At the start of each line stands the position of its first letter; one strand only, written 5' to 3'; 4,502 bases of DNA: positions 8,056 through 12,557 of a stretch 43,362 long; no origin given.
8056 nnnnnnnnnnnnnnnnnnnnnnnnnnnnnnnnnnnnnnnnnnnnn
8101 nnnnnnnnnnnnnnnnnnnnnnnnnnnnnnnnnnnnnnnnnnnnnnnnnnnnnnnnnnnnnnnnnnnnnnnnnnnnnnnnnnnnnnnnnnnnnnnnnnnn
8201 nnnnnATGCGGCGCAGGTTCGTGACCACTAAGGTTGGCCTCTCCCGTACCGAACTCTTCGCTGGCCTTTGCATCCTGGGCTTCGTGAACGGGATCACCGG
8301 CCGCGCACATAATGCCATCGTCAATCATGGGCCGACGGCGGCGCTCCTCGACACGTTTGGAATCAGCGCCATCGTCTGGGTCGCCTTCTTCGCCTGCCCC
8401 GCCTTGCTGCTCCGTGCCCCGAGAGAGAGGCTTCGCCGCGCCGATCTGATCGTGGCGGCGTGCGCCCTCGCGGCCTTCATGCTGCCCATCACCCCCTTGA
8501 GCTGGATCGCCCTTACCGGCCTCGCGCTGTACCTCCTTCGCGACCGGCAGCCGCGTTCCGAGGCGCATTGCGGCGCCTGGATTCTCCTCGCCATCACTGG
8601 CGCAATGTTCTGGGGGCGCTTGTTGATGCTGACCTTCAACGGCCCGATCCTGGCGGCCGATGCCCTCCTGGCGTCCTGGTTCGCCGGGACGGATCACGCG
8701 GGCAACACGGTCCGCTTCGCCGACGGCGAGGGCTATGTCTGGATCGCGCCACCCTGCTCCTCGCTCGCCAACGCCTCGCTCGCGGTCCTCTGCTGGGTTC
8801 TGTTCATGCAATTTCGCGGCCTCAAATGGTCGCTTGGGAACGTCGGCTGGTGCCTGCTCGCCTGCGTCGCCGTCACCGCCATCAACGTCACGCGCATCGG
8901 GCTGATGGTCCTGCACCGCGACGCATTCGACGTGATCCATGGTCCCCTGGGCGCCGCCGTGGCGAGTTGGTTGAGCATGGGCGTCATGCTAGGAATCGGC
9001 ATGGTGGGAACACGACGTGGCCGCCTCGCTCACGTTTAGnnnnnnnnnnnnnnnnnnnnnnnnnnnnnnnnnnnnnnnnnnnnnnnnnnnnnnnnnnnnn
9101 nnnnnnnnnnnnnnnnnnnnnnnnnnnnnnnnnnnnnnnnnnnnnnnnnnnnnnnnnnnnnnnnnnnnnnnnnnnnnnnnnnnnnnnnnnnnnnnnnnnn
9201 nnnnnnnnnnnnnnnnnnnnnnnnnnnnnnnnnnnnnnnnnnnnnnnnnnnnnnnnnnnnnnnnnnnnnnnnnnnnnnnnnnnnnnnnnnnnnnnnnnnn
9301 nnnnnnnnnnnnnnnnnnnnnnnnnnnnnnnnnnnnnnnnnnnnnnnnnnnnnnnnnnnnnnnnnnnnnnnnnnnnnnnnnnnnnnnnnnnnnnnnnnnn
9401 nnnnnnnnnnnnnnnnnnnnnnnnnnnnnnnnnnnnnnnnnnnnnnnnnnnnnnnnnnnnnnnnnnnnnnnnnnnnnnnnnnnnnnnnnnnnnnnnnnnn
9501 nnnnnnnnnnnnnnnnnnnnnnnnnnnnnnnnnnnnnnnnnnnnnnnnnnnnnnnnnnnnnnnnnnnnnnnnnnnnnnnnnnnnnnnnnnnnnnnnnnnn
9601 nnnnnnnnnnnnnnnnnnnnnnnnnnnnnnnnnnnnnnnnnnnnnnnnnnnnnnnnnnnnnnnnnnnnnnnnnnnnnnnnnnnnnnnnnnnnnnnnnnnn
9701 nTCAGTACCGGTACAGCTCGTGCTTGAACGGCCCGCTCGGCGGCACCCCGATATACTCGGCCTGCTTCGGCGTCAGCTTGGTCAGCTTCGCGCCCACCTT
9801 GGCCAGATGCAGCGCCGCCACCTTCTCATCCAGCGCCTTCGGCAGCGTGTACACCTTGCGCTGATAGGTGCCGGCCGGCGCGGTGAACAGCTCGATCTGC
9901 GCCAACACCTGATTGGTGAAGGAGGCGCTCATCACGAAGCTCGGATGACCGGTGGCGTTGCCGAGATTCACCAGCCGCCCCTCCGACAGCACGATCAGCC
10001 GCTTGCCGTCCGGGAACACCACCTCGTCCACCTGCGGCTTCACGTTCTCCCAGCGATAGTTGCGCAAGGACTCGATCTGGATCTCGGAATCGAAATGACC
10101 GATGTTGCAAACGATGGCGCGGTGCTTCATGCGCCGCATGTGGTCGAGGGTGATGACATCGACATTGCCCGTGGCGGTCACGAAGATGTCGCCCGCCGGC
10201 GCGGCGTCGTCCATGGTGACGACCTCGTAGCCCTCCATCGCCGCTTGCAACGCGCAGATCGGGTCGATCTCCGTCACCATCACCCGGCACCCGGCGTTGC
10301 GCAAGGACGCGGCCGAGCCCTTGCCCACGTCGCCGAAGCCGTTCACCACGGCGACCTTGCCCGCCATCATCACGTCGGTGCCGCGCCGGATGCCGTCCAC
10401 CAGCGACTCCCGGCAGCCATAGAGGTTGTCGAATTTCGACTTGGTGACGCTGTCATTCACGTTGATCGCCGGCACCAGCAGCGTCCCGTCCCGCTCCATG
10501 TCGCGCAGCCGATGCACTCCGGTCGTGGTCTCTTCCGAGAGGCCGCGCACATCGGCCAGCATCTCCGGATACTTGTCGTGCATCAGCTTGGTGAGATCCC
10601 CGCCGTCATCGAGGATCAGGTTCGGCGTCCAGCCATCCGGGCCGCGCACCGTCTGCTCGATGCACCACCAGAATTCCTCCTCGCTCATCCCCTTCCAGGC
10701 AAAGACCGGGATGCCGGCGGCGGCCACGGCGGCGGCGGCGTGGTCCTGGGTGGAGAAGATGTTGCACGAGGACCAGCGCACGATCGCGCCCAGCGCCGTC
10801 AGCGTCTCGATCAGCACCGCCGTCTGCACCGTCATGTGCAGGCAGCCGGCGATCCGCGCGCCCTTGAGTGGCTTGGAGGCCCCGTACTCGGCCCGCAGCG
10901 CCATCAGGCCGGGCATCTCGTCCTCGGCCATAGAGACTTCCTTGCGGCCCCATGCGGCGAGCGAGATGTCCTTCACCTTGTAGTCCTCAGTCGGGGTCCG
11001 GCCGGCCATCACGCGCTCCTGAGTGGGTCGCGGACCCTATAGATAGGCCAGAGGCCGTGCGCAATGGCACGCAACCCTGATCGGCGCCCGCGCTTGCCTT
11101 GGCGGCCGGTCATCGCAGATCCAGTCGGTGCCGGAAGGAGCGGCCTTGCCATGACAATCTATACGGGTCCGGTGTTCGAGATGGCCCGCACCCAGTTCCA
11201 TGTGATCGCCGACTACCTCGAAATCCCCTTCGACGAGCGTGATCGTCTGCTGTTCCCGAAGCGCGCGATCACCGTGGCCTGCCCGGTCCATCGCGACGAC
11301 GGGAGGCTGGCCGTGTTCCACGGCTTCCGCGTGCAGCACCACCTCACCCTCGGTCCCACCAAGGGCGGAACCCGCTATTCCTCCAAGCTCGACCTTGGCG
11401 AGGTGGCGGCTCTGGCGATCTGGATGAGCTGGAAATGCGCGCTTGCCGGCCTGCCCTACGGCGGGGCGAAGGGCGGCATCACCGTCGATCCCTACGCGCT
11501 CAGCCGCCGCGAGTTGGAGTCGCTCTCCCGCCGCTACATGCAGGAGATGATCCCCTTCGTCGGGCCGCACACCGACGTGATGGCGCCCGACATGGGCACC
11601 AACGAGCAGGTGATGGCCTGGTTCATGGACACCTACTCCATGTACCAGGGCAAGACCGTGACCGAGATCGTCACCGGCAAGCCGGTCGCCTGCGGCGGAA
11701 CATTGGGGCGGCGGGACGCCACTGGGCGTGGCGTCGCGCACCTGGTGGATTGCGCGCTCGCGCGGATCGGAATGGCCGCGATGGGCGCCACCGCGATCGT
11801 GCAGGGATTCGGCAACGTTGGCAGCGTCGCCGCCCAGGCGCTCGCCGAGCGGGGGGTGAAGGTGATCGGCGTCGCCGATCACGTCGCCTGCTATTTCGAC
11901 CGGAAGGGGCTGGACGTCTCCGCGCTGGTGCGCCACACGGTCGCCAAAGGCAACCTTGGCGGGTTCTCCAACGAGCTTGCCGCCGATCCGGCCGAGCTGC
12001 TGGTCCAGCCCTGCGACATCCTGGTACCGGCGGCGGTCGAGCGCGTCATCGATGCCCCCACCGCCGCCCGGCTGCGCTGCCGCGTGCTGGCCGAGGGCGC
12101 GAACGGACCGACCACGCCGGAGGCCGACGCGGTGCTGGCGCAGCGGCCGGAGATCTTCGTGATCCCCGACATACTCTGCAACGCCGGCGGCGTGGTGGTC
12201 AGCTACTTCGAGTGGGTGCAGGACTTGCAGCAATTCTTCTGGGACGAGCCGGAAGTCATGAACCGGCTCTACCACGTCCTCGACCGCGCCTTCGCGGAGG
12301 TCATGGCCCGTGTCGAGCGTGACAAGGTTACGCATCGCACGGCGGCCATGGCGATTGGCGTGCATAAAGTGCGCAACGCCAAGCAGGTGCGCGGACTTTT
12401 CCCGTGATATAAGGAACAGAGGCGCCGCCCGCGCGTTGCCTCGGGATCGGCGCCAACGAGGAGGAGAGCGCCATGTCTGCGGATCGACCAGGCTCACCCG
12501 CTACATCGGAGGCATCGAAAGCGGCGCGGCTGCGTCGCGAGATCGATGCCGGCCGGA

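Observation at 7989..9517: Compact three-gene cassette: sorting-signal mini-protein + exosortase/archaeosortase-like membrane protein + anchored unknown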

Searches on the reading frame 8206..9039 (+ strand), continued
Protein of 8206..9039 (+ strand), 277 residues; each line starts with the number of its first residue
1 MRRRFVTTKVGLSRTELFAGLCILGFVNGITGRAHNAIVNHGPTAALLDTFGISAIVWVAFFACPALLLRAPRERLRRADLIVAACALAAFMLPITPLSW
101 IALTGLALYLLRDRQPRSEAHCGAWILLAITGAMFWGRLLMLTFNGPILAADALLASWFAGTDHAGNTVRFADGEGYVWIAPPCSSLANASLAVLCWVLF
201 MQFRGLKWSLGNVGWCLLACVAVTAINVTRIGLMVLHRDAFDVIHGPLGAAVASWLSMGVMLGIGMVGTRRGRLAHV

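Call 60: search_dna_similar(query=P0062, collection=plasmids, mode=protein, max_evalue=10, max_rows=60)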
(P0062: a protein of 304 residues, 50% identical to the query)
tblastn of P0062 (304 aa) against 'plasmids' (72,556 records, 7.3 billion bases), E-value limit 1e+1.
Records with a match: 3; places in all: 3; records where one place covers at least 80% of the query: 3.
Best place of each record, by identity: 60-80% 1; <60% 2.
By first word of the organism name: Rhizobium 2; Microvirga 1.
By predicted mobility (MOB-suite, as given by PLSDB): non-mobilizable 3.
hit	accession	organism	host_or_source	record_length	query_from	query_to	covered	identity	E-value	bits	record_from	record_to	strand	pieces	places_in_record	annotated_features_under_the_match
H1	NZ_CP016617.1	Microvirga ossetica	Vicia alpestris,cell culture,nodules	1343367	30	304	90%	62.0%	5e-74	253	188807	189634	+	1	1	none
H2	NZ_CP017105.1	Rhizobium gallicum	Phaseolus vulgaris,Whole ...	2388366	16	299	93%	38.7%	9e-43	163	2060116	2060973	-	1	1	none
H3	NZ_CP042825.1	Rhizobium sp. WL3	Wheat,phyllosphere swab,leaves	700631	40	297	85%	36.8%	8e-38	149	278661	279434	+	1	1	hypothetical protein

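Call 73: get_annotated_region(hit=H3, flank=3000)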
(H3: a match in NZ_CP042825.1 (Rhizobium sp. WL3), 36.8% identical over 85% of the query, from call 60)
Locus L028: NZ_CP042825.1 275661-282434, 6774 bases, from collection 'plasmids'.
description: Rhizobium sp. WL3 plasmid unnamed2, complete sequence
organism: Rhizobium sp. WL3 (NCBI taxid 2603277)
taxonomy: Bacteria; Pseudomonadota; Alphaproteobacteria; Hyphomicrobiales; Rhizobiaceae; Rhizobium; Rhizobium sp. WL3
host: -; source: Wheat,phyllosphere swab,leaves; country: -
typing (MOB-suite, as given by PLSDB): non-mobilizable
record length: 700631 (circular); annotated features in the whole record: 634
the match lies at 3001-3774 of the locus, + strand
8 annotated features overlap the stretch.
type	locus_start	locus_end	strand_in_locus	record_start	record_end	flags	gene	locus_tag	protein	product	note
CDS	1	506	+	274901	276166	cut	-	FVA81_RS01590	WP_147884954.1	lipopolysaccharide biosynthesis protein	-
CDS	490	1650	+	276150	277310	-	-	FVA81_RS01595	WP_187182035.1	glycosyltransferase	-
CDS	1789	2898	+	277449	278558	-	-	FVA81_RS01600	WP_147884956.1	glycosyltransferase family 4 protein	-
CDS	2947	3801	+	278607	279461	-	-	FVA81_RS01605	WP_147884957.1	hypothetical protein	-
CDS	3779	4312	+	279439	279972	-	-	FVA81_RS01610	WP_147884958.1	hypothetical protein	-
CDS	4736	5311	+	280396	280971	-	-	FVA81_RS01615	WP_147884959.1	putative colanic acid biosynthesis acetyltransferase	-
CDS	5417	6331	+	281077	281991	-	-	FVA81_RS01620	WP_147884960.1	glycosyltransferase family 2 protein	-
CDS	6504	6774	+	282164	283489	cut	-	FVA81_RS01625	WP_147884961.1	hypothetical protein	-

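Call 74: get_annotated_region(hit=H2, flank=6000)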
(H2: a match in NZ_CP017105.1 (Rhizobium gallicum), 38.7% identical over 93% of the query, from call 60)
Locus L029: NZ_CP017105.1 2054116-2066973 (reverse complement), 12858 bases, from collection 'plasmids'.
description: Rhizobium gallicum strain IE4872 plasmid pRgalIE4872d, complete sequence
organism: Rhizobium gallicum (NCBI taxid 56730)
taxonomy: Bacteria; Pseudomonadota; Alphaproteobacteria; Hyphomicrobiales; Rhizobiaceae; Rhizobium; Rhizobium gallicum
host: -; source: Phaseolus vulgaris,Whole organism,nodule from Agricultural field; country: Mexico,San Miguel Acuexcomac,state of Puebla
typing (MOB-suite, as given by PLSDB): non-mobilizable
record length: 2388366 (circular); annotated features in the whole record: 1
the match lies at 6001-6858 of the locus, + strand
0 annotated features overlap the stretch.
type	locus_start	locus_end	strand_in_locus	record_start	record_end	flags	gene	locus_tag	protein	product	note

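Call 75: get_annotated_region(hit=H1, flank=4000)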
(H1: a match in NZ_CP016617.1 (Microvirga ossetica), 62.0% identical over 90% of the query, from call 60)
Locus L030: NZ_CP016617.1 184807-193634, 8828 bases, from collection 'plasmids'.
description: Microvirga ossetica strain V5/3m plasmid unnamed1, complete sequence
organism: Microvirga ossetica (NCBI taxid 1882682)
taxonomy: Bacteria; Pseudomonadota; Alphaproteobacteria; Hyphomicrobiales; Methylobacteriaceae; Microvirga; Microvirga ossetica
host: -; source: Vicia alpestris,cell culture,nodules; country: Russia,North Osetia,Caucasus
typing (MOB-suite, as given by PLSDB): non-mobilizable
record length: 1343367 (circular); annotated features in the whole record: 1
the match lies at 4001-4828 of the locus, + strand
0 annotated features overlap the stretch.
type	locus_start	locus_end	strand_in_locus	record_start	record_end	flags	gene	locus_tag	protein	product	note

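Call 79: search_protein_families(library=pfam, proteins=[L018:766-2100:-, L018:2254-3528:-, L018:5345-6529:-, L018:6526-7614:-, L018:7682-8635:-, L029:1360-3351:+, L029:3501-5858:+, L029:7487-8656:+, L029:10090-11601:-, L029:11598-12755:-], max_evalue=0.00001)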
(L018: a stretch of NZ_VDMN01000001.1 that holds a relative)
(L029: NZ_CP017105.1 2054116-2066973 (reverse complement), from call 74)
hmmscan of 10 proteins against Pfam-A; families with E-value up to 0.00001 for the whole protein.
L018:766-2100:- (444 aa): 0 families

L018:2254-3528:- (424 aa): 4 families
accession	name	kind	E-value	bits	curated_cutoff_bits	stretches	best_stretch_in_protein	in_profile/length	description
PF13579.12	Glyco_trans_4_4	-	1.4e-21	77.9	29.7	1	38-225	2-158/158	Glycosyl transferase 4-like domain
PF13692.12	Glyco_trans_1_4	-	7.5e-19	68.8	27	1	251-388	2-138/142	Glycosyl transferases group 1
PF00534.26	Glycos_transf_1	-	3.2e-18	66.3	26.4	1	240-388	5-154/172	Glycosyl transferases group 1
PF13439.12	Glyco_transf_4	-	9.7e-15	55.4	28.5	1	38-229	3-169/170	Glycosyltransferase Family 4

L018:5345-6529:- (394 aa): 2 families
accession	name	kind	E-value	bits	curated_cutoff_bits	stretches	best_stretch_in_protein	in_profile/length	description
PF00534.26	Glycos_transf_1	-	1.3e-21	77.4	26.4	1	206-352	5-150/172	Glycosyl transferases group 1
PF13692.12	Glyco_trans_1_4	-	1.4e-17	64.7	27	1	218-357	3-139/142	Glycosyl transferases group 1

L018:6526-7614:- (362 aa): 1 family
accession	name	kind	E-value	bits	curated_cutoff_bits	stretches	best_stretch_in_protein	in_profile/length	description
PF13524.12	Glyco_trans_1_2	-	1.4e-19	70.9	25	1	207-344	5-137/144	Glycosyl transferase-like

L018:7682-8635:- (317 aa): 3 families
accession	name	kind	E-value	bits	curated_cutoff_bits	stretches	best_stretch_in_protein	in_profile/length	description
PF01370.27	Epimerase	-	3.6e-66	223.4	20.9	1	10-240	1-240/240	NAD dependent epimerase/dehydratase family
PF16363.11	GDP_Man_Dehyd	-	1.2e-16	61.6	27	1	41-300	58-330/332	GDP-mannose 4,6 dehydratase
PF04321.23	RmlD_sub_bind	-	1.9e-08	34.2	27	1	9-125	2-116/287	RmlD substrate binding domain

L029:1360-3351:+ (663 aa): 0 families

L029:3501-5858:+ (785 aa): 3 families
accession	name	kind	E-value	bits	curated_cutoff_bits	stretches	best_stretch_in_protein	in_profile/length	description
PF13807.11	GNVR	-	1.2e-11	44.8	27.7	1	416-488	9-81/82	G-rich domain on putative tyrosine kinase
PF13614.12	AAA_31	-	3.7e-07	30.7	27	1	594-703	14-130/177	AAA domain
PF02706.20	Wzz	-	6.8e-07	29.9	25.5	1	37-121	7-89/91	Chain length determinant protein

L029:7487-8656:+ (389 aa): 3 families
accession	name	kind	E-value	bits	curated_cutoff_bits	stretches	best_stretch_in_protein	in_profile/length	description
PF13692.12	Glyco_trans_1_4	-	6.6e-14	52.8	27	1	216-351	2-140/142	Glycosyl transferases group 1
PF00534.26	Glycos_transf_1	-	1.7e-11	44.4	26.4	1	217-361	17-164/172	Glycosyl transferases group 1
PF13524.12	Glyco_trans_1_2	-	5.3e-06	26.9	25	1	233-373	5-130/144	Glycosyl transferase-like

L029:10090-11601:- (503 aa): 1 family
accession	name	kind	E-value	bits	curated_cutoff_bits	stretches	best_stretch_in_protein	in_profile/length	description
PF03023.19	MurJ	-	1.2e-37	130.1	27.4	1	33-458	2-433/451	Lipid II flippase MurJ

L029:11598-12755:- (385 aa): 5 families
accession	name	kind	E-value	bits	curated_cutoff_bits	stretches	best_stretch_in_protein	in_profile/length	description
PF00534.26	Glycos_transf_1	-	4.3e-24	85.4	26.4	1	204-325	4-125/172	Glycosyl transferases group 1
PF13692.12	Glyco_trans_1_4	-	3.3e-20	73.2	27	1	216-348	2-137/142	Glycosyl transferases group 1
PF13439.12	Glyco_transf_4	-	2.1e-11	44.6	28.5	1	18-170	2-150/170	Glycosyltransferase Family 4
PF13579.12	Glyco_trans_4_4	-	1.4e-08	35.7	29.7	1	18-169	1-143/158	Glycosyl transferase 4-like domain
PF20706.3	GT4-conflict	-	2.8e-08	33.6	26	1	16-323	10-312/385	Family 4 Glycosyltransferase in conflict systems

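Call 82: search_protein_families(library=pfam, proteins=[L001:2499-4505:-, L006:5711-7009:-, L009:5394-6710:-, L006:5255-5629:+, L011:937-2382:+, L009:1181-2086:+, L009:390-1211:+, L005:5398-6495:-], max_evalue=0.0001)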
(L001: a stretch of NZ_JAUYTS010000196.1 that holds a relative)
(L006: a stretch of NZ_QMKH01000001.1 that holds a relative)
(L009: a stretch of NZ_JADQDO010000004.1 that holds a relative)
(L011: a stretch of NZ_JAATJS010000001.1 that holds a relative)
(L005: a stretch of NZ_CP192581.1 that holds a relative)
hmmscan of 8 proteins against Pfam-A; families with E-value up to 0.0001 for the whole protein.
L001:2499-4505:- (668 aa): 3 families
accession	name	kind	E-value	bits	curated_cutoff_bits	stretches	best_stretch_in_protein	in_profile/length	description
PF00353.25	HemolysinCabind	-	1e-12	48.2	23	2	473-506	2-35/36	RTX calcium-binding nonapeptide repeat (4 copies)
PF08548.17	Peptidase_M10_C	-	4.4e-10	40.1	20.7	0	377-408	29-60/193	Peptidase M10 serralysin C terminal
PF00413.30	Peptidase_M10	-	2.3e-06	28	24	1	237-287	75-128/159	Matrixin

L006:5711-7009:- (432 aa): 2 families
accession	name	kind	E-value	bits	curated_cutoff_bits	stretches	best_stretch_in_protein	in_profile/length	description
PF13229.12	Beta_helix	-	8.7e-20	71.4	25.9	2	27-163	6-137/158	Right handed beta helix region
PF00353.25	HemolysinCabind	-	1.8e-07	31.4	23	1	290-324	2-36/36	RTX calcium-binding nonapeptide repeat (4 copies)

L009:5394-6710:- (438 aa): 1 family
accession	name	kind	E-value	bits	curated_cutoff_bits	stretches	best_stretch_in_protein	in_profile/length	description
PF00353.25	HemolysinCabind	-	2.9e-10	40.3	23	1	305-337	2-34/36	RTX calcium-binding nonapeptide repeat (4 copies)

L006:5255-5629:+ (124 aa): 1 family
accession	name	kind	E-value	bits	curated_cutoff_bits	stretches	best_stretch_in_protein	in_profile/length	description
PF04892.17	VanZ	-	1.4e-07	32.6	30.1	1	44-116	55-124/126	VanZ like family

L011:937-2382:+ (481 aa): 1 family
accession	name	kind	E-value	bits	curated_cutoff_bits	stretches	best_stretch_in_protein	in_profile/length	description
PF04932.20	Wzy_C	-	1.3e-05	25.4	31.7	1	263-370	6-112/149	O-Antigen ligase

L009:1181-2086:+ (301 aa): 2 families
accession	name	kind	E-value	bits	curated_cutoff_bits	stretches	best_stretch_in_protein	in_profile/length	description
PF00535.33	Glycos_transf_2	-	9.2e-17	61.9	23.3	1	20-149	2-140/168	Glycosyl transferase family 2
PF13641.12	Glyco_tranf_2_3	-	3.9e-11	43.8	27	1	17-227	2-228/230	Glycosyltransferase like family 2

L009:390-1211:+ (273 aa): 5 families
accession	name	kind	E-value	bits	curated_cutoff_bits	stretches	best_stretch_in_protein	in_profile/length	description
PF08241.18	Methyltransf_11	-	1.1e-12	48.9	21.2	1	110-185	11-94/95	Methyltransferase domain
PF13489.12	Methyltransf_23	-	9.6e-11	42.1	27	1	115-240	41-163/164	Methyltransferase domain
PF08242.18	Methyltransf_12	-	1e-06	29.8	30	1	109-183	10-97/98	Methyltransferase domain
PF13649.12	Methyltransf_25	-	1.9e-06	28.9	27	1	110-182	12-97/97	Methyltransferase domain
PF13847.12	Methyltransf_31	-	3.2e-06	27.3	27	1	138-189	59-112/145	Methyltransferase domain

L005:5398-6495:- (365 aa): 2 families
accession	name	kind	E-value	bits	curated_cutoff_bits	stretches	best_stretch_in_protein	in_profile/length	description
PF13561.12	adh_short_C2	-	2.9e-56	191.1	27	1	125-355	9-236/236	Enoyl-(Acyl carrier protein) reductase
PF00106.31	adh_short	-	7.3e-48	163.1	26.6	1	107-303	1-190/195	short chain dehydrogenase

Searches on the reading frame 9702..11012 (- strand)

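Call 66: search_protein_families(library=pfam, proteins=[window:9702-11012:-], max_evalue=0.00001)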
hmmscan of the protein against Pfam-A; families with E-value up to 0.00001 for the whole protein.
window:9702-11012:- (436 aa): 2 families
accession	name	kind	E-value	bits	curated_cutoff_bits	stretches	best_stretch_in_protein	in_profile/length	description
PF05221.23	AdoHcyase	-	1.4e-136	454.9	25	2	10-146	1-138/299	S-adenosyl-L-homocysteine hydrolase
PF00670.27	AdoHcyase_NAD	-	1.8e-79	266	27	1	196-355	1-162/162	S-adenosyl-L-homocysteine hydrolase, NAD binding domain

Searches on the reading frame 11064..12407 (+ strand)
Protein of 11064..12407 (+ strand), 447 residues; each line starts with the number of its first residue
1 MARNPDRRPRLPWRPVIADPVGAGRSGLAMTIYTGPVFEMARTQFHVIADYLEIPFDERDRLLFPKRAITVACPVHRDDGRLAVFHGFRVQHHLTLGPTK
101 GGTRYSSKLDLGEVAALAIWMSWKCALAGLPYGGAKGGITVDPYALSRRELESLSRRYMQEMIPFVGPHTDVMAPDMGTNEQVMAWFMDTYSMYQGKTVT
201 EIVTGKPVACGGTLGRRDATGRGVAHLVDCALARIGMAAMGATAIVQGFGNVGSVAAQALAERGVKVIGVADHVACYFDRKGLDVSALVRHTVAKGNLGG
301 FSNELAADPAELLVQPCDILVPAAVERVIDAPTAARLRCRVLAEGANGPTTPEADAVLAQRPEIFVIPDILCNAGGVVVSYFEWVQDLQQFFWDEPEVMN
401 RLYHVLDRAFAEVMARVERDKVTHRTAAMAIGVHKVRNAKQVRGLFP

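Call 66: search_protein_families(library=pfam, proteins=[window:11064-12407:+], max_evalue=0.00001)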
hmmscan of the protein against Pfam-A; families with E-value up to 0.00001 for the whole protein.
window:11064-12407:+ (447 aa): 2 families
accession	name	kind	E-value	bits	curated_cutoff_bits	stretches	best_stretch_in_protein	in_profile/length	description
PF00208.27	ELFV_dehydrog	-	3.4e-64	217.3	23.4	1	211-444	1-241/241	Glutamate/Leucine/Phenylalanine/Valine dehydrogenase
PF02812.23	ELFV_dehydrog_N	-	1.4e-52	177.3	25.3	1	65-192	1-128/129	Glu/Leu/Phe/Val dehydrogenase, dimerisation domain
